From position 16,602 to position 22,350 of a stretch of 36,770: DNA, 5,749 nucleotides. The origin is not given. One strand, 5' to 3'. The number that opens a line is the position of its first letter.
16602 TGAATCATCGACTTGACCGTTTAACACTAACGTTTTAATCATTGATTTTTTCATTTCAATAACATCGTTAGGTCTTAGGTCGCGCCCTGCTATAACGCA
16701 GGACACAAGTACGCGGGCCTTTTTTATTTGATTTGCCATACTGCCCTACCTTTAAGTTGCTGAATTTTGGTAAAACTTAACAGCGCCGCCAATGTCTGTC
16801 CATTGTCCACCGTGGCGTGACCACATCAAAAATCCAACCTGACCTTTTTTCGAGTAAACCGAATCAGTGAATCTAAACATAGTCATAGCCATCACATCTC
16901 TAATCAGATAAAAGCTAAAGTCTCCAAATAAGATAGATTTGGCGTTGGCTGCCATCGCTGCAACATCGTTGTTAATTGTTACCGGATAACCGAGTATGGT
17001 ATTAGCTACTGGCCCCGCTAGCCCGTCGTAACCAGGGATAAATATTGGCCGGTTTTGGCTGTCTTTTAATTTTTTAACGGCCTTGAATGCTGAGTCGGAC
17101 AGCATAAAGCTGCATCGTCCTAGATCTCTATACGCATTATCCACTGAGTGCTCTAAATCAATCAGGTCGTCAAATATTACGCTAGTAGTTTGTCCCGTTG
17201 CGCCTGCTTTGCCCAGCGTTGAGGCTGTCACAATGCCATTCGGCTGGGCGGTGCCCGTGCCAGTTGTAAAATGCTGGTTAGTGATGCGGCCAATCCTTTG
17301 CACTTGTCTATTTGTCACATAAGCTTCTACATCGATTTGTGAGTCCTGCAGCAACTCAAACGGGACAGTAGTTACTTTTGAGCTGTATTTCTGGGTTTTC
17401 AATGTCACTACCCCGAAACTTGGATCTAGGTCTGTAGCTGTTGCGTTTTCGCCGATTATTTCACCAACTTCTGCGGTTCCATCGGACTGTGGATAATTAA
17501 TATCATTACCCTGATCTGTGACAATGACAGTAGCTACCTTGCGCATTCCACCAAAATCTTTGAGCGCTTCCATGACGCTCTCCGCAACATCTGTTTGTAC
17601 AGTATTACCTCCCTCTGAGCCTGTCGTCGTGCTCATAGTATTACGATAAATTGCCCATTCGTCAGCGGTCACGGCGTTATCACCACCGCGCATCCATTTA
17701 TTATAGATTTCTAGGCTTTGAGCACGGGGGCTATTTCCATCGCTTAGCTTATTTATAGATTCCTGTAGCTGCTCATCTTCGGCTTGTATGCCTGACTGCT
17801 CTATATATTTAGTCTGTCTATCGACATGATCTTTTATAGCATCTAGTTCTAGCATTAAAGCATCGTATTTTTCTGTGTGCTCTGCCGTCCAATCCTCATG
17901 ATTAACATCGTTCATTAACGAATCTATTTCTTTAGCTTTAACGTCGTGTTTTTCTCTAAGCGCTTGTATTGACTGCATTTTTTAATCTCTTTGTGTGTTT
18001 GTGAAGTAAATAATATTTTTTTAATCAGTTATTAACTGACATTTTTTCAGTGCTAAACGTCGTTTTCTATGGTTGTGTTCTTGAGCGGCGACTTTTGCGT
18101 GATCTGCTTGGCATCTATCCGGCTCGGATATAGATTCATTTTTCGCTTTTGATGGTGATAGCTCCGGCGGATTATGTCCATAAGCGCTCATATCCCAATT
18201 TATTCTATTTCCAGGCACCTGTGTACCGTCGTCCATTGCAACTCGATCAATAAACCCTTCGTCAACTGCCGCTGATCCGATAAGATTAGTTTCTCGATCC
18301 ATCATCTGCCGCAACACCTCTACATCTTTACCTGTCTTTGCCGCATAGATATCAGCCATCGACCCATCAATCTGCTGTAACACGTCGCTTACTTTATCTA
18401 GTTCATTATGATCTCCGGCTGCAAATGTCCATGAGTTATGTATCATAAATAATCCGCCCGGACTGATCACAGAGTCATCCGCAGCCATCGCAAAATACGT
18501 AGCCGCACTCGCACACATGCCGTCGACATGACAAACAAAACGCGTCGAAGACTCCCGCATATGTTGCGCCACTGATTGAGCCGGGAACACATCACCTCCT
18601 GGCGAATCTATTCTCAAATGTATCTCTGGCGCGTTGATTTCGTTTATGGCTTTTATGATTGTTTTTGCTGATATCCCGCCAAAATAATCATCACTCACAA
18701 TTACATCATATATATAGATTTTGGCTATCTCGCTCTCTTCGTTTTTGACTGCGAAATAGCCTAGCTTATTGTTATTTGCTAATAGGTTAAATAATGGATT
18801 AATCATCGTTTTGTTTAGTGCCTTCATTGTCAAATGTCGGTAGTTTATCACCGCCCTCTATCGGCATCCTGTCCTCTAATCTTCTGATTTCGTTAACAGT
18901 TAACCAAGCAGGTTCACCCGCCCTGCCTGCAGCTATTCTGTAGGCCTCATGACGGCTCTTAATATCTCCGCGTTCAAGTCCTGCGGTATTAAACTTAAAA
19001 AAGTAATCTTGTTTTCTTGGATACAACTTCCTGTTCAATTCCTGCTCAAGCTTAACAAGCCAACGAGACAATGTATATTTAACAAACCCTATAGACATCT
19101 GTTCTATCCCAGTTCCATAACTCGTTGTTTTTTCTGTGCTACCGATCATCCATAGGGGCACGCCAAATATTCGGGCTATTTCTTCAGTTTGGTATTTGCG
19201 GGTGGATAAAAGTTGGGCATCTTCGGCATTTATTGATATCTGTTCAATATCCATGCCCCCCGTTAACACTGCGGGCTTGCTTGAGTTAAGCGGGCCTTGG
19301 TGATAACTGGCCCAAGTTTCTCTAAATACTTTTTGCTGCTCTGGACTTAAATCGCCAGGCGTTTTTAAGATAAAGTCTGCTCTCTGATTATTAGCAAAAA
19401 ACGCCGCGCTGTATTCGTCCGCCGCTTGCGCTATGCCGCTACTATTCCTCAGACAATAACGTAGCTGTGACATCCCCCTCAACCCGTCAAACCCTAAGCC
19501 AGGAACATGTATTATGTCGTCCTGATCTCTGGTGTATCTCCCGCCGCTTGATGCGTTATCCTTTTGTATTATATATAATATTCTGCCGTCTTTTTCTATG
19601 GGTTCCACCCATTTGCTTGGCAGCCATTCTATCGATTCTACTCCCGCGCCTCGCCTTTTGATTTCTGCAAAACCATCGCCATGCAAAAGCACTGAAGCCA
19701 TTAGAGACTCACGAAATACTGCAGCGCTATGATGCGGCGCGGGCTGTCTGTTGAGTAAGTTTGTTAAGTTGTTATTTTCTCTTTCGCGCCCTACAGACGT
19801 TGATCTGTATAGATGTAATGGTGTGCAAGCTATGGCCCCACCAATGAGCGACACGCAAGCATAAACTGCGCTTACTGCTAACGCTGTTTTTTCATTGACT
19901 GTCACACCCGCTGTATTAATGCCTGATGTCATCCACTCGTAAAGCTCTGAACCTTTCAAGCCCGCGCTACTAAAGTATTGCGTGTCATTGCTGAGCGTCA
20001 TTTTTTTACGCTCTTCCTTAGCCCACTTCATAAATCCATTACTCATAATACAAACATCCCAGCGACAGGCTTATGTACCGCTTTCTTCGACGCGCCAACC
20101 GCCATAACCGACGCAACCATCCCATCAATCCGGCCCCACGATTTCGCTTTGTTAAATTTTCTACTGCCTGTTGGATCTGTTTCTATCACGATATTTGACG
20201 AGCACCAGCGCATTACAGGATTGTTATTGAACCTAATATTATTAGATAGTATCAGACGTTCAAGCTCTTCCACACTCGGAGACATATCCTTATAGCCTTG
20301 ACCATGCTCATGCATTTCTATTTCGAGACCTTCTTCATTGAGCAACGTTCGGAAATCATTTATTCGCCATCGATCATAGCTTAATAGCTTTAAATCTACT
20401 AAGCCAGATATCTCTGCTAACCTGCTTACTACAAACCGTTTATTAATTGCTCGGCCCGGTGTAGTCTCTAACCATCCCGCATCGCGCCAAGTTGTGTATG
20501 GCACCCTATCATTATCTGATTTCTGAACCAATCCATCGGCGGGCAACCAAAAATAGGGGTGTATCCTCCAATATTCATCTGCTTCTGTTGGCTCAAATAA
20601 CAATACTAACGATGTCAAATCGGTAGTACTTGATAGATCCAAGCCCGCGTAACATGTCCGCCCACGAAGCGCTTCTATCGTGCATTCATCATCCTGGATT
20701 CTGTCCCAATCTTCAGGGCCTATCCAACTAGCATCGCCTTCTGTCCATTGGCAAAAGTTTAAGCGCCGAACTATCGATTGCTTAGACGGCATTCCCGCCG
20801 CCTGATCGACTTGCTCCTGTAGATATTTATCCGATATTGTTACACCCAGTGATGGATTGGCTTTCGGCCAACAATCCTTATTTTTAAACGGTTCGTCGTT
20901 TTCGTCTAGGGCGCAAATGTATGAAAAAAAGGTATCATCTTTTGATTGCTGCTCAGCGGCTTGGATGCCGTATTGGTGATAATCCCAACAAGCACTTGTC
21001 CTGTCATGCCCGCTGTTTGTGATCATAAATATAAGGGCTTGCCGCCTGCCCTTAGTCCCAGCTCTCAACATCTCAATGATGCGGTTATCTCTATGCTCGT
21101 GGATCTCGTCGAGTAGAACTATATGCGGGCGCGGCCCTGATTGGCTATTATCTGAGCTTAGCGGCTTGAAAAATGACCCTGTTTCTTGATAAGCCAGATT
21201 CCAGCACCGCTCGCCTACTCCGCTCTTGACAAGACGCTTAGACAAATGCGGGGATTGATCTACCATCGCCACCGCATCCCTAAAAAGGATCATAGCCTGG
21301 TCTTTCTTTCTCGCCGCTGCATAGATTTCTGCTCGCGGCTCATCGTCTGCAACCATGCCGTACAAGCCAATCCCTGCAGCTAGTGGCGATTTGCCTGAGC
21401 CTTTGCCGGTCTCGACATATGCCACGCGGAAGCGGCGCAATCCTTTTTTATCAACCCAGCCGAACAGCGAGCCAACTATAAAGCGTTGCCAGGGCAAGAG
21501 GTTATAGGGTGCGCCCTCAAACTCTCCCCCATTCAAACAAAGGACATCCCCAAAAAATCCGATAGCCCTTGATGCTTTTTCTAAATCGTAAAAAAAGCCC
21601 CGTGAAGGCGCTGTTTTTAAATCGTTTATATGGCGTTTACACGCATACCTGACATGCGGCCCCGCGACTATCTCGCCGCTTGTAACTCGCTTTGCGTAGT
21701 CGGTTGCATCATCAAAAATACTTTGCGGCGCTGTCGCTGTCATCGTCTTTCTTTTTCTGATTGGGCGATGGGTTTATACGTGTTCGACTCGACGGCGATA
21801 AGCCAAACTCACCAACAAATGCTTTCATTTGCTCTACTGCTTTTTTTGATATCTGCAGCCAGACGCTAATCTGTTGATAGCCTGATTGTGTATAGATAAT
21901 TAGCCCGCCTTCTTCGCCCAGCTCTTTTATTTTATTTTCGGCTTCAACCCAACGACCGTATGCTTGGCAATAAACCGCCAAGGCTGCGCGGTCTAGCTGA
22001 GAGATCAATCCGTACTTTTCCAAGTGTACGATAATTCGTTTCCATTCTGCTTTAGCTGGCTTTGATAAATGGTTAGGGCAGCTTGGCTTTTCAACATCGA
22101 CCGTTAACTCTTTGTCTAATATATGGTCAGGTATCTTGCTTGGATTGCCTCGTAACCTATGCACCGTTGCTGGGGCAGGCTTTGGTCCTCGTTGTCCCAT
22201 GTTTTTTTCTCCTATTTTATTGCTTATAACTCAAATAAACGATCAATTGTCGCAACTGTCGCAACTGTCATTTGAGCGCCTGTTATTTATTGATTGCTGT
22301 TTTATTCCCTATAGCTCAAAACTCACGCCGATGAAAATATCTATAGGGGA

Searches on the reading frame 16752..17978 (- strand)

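Call 106: search_protein_families(library=pfam, proteins=[window:16752-17978:-], max_evalue=0.001)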
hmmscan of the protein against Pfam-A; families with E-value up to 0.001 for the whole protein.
window:16752-17978:- (408 aa): 1 family
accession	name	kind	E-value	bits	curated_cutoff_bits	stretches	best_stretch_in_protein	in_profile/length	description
PF05065.19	Phage_capsid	-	5.9e-63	213.3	24.2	1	123-395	1-271/280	Phage capsid family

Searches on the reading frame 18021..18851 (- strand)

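Call 106: search_protein_families(library=pfam, proteins=[window:18021-18851:-], max_evalue=0.001)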
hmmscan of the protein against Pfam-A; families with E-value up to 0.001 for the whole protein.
window:18021-18851:- (276 aa): 2 families
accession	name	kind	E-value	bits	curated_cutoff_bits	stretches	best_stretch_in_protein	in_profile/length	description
PF00574.28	CLP_protease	-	1.4e-21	77.6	20.2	1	72-206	44-180/182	Clp protease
PF25145.1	NfeD1b_N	-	1.3e-08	35.1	40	1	67-190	24-141/189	NfeD1b, N-terminal domain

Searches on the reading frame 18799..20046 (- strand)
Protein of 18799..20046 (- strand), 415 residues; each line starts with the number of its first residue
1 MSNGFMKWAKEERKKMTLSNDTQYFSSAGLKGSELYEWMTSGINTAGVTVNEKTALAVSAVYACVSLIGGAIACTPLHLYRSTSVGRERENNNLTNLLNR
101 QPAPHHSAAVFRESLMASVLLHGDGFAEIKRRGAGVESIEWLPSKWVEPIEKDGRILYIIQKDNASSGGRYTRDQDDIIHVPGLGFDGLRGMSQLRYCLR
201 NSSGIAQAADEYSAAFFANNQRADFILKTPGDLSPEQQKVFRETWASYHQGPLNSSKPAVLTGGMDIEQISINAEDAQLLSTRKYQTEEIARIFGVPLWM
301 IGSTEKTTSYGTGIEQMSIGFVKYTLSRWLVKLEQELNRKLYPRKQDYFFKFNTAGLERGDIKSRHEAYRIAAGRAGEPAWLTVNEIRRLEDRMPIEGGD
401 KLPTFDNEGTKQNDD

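Call 106: search_protein_families(library=pfam, proteins=[window:18799-20046:-], max_evalue=0.001)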
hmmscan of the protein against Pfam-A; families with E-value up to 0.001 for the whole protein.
window:18799-20046:- (415 aa): 1 family
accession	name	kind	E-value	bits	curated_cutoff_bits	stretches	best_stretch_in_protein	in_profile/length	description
PF04860.17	Phage_portal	-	2.7e-98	329.5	39.1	1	59-392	1-321/321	Phage portal protein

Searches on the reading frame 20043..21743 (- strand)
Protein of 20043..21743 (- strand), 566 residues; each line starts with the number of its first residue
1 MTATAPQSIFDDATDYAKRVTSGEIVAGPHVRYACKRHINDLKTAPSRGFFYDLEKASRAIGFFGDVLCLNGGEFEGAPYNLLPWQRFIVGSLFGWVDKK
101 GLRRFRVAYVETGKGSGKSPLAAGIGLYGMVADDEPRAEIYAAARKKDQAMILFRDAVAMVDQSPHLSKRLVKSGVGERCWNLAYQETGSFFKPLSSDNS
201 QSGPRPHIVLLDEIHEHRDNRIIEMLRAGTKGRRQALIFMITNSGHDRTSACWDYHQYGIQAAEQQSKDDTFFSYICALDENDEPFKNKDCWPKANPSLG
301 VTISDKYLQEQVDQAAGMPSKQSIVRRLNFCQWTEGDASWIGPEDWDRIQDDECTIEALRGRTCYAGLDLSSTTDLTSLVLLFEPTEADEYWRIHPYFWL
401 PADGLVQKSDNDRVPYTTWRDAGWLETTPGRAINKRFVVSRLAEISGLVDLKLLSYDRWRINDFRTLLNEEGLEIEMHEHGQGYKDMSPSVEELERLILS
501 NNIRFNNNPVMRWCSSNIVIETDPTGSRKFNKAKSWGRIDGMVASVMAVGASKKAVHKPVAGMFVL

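Call 12: search_dna_similar(query=window:20043-21743:-, collection=phages, mode=protein, max_rows=12)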
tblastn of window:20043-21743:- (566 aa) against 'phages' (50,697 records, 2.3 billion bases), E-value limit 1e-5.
Records with a match: 2663; places in all: 2668; records where one place covers at least 80% of the query: 1994.
Best place of each record, by identity: <60% 2663.
By first word of the organism name: Streptococcus 449; Lactococcus 380; Staphylococcus 276; Vibrio 213; Mycobacterium 158; Enterococcus 144; Arthrobacter 138; Paenibacillus 110; Bacillus 72; Ralstonia 62; and 102 more.
By host as written in the record: - 312; Lactococcus lactis 217; Streptococcus thermophilus 130; Mycobacterium smegmatis mc2 155 108; Arthrobacter sp. ATCC 21022 95; Staphylococcus aureus 77; Gordonia terrae 3612 54; Ralstonia solanacearum 49; and 726 more.
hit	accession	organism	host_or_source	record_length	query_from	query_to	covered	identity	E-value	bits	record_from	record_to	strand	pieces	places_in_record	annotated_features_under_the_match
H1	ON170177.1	Ralstonia phage YO103_6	Ralstonia solanacearum T379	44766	4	555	98%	59.5%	0e+0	659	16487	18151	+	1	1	record has no annotation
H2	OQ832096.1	Halomonas phage vB_HmeY_H4907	Halomonas meridiana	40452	6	549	96%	57.1%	0e+0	636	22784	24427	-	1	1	terminase large subunit | terminase small subunit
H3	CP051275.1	Salmonella phage SW-37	Salmonella enterica subsp. enterica ...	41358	8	554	97%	54.9%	2e-176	616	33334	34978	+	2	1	record has no annotation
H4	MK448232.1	Klebsiella phage ST147-VIM1phi7.2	Klebsiella pneumoniae ST147-VIM1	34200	8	553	96%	54.8%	0e+0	604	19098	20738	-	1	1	terminase large subunit | terminase small subunit P27 family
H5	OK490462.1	Klebsiella phage Kp4882-3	Klebsiella pneumoniae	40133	8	553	96%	54.8%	0e+0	604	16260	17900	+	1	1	record has no annotation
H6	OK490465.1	Klebsiella phage Kp4884-3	Klebsiella pneumoniae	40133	8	553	96%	54.8%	0e+0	604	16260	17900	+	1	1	record has no annotation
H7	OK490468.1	Klebsiella phage Kp4885-3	Klebsiella pneumoniae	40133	8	553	96%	54.8%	0e+0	604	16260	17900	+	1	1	record has no annotation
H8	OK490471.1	Klebsiella phage Kp4886-3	Klebsiella pneumoniae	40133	8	553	96%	54.8%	0e+0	604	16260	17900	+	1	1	record has no annotation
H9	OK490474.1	Klebsiella phage Kp4887-3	Klebsiella pneumoniae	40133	8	553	96%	54.8%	0e+0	604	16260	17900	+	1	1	record has no annotation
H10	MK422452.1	Klebsiella phage ST13-OXA48phi12.2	Klebsiella pneumoniae ST13-OXA48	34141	8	553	96%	54.6%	0e+0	604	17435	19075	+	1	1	terminase large subunit | terminase small subunit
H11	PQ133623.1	Klebsiella phage P7641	Klebsiella pneumoniae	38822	8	553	96%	54.3%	0e+0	603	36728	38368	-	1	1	hypothetical protein (x2)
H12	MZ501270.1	Pantoea phage AH07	Pantoea sp.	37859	8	556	97%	53.6%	0e+0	601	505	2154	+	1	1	2: terminase large subunit | 1: terminase small subunit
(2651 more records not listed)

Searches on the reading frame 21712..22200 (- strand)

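Call 40: search_protein_families(library=phrogs, proteins=[window:21712-22200:-], max_evalue=0.01)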
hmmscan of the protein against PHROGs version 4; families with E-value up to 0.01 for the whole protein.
window:21712-22200:- (162 aa): 2 families
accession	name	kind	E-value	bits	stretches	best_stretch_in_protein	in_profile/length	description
phrog_83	-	head and packaging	4.2e-43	148.6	1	1-154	39-193/246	terminase small subunit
phrog_20620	-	head and packaging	3.4e-12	47.7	1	72-143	2-69/89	terminase small subunit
